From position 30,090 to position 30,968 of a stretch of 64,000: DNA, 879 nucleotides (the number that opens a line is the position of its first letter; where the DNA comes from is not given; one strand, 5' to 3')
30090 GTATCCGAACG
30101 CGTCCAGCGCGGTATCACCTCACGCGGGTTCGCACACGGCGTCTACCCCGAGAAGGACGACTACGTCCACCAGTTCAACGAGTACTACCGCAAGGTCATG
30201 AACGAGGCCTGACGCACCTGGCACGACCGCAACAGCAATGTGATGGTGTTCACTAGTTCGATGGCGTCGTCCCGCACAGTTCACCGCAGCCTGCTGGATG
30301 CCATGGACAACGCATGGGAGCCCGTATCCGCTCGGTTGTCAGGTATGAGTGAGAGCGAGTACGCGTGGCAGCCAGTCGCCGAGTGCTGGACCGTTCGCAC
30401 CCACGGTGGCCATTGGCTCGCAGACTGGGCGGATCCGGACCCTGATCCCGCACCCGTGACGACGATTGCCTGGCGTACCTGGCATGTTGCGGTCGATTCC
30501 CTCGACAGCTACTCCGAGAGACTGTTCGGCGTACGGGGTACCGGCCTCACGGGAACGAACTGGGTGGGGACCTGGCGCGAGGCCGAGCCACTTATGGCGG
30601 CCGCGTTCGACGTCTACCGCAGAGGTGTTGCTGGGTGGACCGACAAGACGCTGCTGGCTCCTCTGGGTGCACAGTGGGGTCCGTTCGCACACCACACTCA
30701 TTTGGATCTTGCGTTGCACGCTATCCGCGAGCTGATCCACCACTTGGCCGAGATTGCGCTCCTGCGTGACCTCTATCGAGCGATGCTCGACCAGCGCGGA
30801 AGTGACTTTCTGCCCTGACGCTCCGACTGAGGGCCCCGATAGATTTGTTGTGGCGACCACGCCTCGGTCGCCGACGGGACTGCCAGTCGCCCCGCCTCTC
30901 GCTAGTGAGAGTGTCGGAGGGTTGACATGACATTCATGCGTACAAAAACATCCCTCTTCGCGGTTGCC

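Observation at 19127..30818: Accessory catabolic cluster resembling a methylated-amine / osmolyte demethylation pathway but with unusual composition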

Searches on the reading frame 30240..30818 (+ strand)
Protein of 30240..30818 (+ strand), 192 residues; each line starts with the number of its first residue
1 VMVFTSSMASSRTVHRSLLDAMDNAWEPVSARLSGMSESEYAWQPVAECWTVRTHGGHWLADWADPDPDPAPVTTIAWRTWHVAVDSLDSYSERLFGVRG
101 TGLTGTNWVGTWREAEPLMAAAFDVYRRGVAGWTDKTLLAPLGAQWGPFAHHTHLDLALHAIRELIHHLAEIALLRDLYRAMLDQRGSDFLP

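Call 6: search_protein_families(library=pfam, proteins=[window:30240-30818:+])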
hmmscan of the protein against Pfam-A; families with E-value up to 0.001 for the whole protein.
window:30240-30818:+ (192 aa): 1 family
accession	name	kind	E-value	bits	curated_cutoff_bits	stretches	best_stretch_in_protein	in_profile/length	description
PF12867.12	DinB_2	-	3.7e-12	47.2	24.8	1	22-172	2-128/128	DinB superfamily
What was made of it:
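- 30240..30818 (+): DinB_2-fold protein, 27 nt downstream of the Rieske gene. It is present only in this genome. PF12867 at 47 bits (call 6).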

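Call 55: search_protein_families(library=ncbifam, proteins=[window:30240-30818:+], max_evalue=0.001)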
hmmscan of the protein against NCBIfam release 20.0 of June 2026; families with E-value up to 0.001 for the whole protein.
window:30240-30818:+ (192 aa): 0 families
